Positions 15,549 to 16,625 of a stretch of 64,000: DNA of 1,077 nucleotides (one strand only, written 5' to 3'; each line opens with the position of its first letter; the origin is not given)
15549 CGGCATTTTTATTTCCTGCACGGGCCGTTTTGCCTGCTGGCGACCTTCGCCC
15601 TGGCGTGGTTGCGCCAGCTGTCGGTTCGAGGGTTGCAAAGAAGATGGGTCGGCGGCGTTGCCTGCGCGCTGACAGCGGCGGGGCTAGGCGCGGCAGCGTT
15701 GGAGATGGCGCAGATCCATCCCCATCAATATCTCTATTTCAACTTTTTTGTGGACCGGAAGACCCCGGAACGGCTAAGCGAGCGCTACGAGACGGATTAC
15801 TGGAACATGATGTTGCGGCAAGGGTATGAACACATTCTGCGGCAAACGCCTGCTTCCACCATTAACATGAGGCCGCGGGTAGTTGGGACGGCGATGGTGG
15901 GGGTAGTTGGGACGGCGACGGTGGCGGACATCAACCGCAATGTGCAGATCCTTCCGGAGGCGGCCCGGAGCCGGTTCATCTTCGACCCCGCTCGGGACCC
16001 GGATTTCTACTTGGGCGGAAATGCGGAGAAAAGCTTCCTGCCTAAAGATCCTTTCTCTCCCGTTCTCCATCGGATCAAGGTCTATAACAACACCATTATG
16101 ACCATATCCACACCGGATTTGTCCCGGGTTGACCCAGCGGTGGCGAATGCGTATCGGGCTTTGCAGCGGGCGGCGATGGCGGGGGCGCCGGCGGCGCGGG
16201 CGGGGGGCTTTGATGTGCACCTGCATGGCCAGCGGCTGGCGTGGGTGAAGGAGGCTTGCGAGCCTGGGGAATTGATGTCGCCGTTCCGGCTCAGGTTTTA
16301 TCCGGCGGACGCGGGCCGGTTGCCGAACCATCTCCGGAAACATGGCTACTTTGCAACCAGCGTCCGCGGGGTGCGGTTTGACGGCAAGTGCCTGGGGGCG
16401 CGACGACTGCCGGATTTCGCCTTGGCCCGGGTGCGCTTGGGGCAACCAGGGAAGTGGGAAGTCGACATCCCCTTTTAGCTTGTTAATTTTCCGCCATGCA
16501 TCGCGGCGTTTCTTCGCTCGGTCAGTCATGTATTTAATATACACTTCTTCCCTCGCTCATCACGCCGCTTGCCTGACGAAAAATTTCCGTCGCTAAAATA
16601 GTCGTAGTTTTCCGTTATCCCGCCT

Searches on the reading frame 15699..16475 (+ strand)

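Call 46: search_protein_families(library=pfam, proteins=[window:15699-16475:+], max_evalue=1)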
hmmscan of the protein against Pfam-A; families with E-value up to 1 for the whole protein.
window:15699-16475:+ (259 aa): 1 family
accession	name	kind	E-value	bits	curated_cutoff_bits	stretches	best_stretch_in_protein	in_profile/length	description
PF13132.12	DUF3950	-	0.74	10.2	25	0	181-187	19-25/30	Domain of unknown function (DUF3950)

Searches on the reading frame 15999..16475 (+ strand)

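Call 46: search_protein_families(library=pfam, proteins=[window:15999-16475:+], max_evalue=1)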
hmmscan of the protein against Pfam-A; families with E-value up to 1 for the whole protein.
window:15999-16475:+ (159 aa): 1 family
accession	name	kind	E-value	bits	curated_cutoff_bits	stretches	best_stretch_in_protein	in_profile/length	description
PF13132.12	DUF3950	-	0.48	10.8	25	1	81-87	19-25/30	Domain of unknown function (DUF3950)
